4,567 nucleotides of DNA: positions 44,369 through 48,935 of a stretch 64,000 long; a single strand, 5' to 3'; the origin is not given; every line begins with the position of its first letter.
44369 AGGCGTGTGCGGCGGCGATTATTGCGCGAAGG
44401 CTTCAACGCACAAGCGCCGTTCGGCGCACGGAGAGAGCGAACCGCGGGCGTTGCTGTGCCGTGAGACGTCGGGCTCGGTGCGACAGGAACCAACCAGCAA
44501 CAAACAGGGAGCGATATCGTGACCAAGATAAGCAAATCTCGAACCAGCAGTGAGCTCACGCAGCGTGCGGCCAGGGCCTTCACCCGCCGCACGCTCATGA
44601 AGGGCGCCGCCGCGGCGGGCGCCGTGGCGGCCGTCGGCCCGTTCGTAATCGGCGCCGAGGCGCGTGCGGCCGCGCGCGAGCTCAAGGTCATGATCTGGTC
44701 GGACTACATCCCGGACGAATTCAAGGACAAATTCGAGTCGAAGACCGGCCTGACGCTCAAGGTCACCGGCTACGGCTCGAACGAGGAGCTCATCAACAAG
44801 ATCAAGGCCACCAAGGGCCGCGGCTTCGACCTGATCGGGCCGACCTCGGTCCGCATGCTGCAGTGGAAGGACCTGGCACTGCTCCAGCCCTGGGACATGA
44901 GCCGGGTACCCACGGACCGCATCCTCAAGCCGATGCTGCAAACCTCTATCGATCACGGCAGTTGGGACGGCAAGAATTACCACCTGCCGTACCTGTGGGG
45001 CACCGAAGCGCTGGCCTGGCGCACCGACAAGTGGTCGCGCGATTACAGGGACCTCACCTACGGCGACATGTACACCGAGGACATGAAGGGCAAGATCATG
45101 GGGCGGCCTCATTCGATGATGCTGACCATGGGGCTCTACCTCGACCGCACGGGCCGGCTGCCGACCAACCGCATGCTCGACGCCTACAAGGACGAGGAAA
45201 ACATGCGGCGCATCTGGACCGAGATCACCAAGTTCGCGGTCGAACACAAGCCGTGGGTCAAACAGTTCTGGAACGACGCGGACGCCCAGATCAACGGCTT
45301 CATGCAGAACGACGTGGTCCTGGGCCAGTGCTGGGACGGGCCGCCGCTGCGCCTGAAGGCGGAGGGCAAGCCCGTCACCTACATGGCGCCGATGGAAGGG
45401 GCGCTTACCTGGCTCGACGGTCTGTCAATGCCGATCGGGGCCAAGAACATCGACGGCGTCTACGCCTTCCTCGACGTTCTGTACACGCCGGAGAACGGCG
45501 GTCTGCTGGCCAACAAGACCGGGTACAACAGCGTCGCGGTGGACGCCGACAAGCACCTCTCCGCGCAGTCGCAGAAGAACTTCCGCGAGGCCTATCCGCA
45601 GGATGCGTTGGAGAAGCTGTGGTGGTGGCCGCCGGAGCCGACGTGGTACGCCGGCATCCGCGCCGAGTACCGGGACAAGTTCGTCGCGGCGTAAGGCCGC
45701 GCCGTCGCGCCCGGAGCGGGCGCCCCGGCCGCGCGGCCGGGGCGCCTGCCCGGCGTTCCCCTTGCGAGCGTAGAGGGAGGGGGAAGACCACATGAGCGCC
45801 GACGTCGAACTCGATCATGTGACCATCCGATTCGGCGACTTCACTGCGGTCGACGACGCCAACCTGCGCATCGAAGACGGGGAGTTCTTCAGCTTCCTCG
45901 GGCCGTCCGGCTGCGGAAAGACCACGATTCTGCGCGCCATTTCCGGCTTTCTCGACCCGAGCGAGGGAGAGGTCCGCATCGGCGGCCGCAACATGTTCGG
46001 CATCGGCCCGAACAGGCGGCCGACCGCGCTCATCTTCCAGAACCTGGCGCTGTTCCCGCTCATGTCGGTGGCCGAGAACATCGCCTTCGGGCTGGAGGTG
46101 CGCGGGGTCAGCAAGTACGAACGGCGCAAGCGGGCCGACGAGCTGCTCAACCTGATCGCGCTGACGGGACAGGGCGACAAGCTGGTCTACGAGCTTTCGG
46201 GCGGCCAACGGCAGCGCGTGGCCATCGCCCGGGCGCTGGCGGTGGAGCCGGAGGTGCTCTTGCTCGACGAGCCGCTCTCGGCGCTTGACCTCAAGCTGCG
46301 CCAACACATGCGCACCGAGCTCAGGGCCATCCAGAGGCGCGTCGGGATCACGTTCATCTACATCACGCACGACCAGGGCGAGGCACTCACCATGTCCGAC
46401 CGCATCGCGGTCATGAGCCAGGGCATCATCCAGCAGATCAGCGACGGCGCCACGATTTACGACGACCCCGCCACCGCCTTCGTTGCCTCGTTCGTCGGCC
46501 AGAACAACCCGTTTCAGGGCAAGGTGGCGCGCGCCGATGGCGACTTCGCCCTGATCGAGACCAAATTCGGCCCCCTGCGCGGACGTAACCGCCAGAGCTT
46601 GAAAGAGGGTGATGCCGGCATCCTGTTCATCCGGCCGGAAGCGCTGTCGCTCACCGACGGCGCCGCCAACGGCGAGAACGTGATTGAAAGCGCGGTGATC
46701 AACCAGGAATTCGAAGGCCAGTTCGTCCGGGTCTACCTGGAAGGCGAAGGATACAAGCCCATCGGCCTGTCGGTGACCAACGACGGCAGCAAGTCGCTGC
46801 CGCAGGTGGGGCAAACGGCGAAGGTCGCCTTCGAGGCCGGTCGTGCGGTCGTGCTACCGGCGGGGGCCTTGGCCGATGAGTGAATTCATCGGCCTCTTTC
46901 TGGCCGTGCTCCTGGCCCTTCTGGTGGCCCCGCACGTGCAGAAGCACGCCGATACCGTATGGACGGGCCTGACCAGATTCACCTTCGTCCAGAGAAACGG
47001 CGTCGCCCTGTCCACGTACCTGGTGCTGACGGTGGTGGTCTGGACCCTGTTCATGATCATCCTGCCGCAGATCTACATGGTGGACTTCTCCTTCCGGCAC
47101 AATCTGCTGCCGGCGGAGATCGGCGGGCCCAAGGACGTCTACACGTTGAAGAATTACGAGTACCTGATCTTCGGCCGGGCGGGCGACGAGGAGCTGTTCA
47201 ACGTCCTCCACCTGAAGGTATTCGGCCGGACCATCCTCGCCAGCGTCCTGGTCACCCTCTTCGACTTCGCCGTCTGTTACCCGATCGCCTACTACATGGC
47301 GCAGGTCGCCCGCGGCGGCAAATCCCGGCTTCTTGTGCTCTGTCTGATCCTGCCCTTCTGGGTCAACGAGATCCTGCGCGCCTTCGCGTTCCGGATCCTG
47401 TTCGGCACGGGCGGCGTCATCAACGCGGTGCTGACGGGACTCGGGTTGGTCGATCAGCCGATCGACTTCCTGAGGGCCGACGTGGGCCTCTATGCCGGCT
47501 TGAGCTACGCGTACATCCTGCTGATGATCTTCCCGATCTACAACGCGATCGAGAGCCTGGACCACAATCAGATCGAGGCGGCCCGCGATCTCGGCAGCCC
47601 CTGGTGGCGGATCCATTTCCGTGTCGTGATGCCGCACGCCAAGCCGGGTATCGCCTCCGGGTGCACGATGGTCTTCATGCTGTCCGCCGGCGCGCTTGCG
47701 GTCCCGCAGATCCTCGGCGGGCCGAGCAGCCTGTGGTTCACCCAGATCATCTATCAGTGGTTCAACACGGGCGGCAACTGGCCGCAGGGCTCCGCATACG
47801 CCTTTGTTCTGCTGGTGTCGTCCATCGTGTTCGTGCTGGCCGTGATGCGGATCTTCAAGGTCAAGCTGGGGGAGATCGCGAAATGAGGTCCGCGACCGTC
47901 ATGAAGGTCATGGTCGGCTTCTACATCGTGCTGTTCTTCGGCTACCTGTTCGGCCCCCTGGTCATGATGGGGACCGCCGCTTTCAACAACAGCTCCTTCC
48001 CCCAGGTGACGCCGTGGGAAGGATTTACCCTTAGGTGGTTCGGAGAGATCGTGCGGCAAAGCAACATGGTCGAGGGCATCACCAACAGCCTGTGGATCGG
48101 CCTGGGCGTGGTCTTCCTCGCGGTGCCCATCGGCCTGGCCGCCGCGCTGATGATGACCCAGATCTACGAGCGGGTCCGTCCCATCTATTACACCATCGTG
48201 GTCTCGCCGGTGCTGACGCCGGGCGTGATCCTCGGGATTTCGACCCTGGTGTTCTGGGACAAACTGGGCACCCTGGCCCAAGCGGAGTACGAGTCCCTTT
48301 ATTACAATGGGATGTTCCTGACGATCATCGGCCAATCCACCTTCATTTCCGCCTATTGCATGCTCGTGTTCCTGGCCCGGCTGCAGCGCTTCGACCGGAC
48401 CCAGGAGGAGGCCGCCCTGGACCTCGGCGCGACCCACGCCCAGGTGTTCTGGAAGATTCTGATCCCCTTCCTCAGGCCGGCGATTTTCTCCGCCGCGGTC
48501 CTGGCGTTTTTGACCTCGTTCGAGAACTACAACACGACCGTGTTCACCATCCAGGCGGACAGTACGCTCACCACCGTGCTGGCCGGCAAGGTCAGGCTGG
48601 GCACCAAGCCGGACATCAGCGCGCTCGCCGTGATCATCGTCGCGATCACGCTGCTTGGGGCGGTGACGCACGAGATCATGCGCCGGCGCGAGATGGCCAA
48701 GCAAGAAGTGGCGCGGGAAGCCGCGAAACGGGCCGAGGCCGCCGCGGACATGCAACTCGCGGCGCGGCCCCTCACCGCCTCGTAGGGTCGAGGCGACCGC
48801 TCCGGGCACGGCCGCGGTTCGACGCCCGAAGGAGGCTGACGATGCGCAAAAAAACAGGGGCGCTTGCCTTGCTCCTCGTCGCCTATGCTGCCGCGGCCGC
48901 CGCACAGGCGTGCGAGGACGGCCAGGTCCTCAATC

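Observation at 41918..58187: Putative uptake and deamination half of an aminosulfonate pathway with an unexpected DAO-GcvT demethylase-type enzyme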

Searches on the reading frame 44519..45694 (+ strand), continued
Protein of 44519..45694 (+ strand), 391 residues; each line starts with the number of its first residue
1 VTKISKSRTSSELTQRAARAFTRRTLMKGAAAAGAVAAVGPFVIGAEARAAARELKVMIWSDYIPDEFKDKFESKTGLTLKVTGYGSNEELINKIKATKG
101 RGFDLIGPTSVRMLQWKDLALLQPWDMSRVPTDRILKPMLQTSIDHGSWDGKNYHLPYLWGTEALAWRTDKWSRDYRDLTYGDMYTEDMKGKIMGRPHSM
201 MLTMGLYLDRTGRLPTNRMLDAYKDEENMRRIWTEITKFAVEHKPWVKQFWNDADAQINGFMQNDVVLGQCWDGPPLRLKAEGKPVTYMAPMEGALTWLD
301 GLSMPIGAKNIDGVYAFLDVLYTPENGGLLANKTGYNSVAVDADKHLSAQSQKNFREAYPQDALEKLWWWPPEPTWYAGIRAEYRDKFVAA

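Call 69: search_solved_structures(query=window:44519-45694:+, max_evalue=1e-22, show_alignments=4)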
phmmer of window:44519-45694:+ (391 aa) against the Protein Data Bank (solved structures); distinct sequences matched with E-value up to 1e-22: 6.
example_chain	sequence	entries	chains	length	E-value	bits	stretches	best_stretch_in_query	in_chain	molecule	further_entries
7xjm_A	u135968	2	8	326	5e-31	111.4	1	50-370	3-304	Putrescine-binding periplasmic protein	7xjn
4gl0_A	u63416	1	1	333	1e-25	93.9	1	46-350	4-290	Lmo0810 protein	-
8y5h_E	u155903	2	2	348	1.5e-25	93.3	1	38-388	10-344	Spermidine/putrescine-binding periplasmic protein | Putrescine-binding periplasmic protein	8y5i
1pot_A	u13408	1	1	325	1.6e-24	89.9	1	59-388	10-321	SPERMIDINE/PUTRESCINE-BINDING PROTEIN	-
1poy_1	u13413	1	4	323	1.7e-24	89.9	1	59-388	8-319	SPERMIDINE/PUTRESCINE-BINDING PROTEIN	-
4eqb_A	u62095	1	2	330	4e-23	85.4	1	52-361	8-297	Spermidine/putrescine ABC superfamily ATP binding cassette transporter, binding protein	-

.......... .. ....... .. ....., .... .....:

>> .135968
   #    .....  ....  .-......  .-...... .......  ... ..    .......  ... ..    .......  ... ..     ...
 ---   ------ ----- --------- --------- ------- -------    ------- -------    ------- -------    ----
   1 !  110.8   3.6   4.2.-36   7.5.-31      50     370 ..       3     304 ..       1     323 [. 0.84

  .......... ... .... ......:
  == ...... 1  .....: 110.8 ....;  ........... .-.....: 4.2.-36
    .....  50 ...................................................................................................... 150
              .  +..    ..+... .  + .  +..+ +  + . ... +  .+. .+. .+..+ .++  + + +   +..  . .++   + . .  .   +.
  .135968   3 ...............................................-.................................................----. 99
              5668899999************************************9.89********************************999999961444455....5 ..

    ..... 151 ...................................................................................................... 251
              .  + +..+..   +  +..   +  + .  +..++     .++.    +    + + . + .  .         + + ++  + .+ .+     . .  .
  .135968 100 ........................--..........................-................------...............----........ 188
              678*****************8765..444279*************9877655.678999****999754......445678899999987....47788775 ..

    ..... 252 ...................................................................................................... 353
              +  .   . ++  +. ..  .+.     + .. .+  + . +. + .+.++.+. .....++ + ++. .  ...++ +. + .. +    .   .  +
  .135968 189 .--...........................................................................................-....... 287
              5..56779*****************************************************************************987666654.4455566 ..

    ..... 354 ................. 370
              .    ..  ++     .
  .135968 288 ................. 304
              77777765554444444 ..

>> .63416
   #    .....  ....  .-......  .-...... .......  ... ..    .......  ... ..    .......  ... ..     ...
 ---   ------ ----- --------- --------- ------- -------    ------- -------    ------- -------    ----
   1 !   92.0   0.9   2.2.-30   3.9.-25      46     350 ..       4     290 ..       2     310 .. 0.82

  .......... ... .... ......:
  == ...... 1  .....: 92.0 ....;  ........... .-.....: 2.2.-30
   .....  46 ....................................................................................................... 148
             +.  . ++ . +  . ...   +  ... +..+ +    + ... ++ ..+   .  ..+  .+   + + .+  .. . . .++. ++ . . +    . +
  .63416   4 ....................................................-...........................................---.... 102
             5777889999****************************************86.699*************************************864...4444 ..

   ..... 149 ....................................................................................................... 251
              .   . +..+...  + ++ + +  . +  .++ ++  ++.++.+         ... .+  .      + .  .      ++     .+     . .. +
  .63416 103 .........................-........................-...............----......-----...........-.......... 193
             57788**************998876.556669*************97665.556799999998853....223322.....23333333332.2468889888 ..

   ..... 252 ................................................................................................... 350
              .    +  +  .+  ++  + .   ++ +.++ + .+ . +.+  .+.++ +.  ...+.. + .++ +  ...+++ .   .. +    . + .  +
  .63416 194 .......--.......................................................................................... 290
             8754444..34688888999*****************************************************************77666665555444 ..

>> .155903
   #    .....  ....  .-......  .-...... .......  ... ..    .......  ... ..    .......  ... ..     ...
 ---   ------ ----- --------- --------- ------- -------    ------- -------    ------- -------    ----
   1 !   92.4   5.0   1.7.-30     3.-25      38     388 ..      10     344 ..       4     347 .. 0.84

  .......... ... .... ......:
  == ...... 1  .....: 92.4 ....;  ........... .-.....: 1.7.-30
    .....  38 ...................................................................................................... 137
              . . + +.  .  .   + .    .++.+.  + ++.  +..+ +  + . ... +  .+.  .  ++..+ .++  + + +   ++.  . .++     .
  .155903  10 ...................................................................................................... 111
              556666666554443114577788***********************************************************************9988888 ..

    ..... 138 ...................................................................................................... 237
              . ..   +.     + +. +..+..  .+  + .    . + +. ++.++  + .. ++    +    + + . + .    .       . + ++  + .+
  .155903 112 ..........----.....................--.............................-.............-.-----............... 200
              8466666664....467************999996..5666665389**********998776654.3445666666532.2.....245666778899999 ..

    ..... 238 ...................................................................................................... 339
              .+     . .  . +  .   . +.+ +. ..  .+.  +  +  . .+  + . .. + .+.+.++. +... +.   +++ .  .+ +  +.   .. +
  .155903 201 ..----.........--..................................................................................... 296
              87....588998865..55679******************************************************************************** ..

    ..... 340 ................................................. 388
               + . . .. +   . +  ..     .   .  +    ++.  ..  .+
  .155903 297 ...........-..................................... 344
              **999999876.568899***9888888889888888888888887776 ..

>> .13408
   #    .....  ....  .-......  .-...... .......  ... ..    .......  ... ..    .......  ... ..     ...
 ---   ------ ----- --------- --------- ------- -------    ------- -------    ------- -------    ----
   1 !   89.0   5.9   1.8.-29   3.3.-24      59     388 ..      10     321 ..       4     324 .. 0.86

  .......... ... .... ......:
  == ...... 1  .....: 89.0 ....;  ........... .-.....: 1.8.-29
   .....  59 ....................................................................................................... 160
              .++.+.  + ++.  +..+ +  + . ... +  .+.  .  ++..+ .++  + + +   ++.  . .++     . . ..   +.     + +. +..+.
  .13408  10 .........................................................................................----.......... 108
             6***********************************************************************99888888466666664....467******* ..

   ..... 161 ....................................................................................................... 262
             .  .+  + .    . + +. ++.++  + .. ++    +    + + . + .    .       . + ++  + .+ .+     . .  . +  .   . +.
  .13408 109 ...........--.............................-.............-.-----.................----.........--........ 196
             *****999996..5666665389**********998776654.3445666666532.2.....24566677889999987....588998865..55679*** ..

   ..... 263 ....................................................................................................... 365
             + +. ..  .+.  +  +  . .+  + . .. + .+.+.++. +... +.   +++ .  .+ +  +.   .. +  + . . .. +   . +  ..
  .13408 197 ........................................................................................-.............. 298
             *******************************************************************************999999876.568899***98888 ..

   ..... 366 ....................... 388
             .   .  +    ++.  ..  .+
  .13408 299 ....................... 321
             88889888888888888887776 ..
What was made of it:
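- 44519..45694 (+): Tat-exported PotD/PotF-fold solute-binding protein, predicted to bind a mono-amine zwitterion (taurine / N-methyltaurine). PotD's amine cage is kept but D168 becomes H and E171 becomes M (call 69).
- On PotD/PotF polyamine-binding proteins: D168 becomes H and E171 becomes M in the alignment to 8Y5H/1POT (call 69).
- It lacks the acidic residues that bind the extra amines of polyamines (call 69). PotD D168 and E171, which bind the additional amines, are replaced by His and Met (call 69).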

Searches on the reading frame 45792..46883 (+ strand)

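Call 4: search_protein_families(library=pfam, proteins=[window:45792-46883:+])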
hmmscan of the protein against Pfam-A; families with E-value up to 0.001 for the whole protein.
window:45792-46883:+ (363 aa): 5 families
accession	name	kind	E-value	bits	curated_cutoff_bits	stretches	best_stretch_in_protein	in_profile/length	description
PF00005.33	ABC_tran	-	1.2e-33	117.1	25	1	21-162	2-136/137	ABC transporter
PF08402.16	TOBE_2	-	2.7e-08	34.2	21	1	279-355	2-76/76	TOBE domain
PF13304.12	AAA_21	-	9.2e-08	32.9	27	0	34-106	3-83/304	AAA domain, putative AbiEii toxin, Type IV TA system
PF02463.25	SMC_N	-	2.2e-05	24.4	40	0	134-209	136-213/220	RecF/RecN/SMC N terminal domain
PF13476.12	AAA_23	-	0.00087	20.4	27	0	23-54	13-43/201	AAA domain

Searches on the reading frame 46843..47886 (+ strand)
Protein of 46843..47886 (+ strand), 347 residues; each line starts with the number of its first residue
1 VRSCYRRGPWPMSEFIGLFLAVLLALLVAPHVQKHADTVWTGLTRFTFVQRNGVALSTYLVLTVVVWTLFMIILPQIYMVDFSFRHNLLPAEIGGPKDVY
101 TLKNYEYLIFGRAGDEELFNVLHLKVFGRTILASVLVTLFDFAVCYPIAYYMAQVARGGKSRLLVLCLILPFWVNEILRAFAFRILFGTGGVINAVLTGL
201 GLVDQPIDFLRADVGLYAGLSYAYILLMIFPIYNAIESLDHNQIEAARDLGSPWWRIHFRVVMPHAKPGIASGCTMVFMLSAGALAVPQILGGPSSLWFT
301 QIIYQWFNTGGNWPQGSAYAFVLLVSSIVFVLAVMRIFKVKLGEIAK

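Call 4: search_protein_families(library=pfam, proteins=[window:46843-47886:+])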
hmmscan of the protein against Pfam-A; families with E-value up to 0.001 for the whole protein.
window:46843-47886:+ (347 aa): 1 family
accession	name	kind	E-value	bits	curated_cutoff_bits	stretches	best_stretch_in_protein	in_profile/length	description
PF00528.27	BPD_transp_1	-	7.7e-13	49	26.4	1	148-335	4-172/184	Binding-protein-dependent transport system inner membrane component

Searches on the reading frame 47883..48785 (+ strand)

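Call 4: search_protein_families(library=pfam, proteins=[window:47883-48785:+])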
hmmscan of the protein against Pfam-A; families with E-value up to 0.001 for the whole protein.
window:47883-48785:+ (300 aa): 1 family
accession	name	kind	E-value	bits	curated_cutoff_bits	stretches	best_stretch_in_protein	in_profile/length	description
PF00528.27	BPD_transp_1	-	2.6e-12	47.3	26.4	1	80-262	1-171/184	Binding-protein-dependent transport system inner membrane component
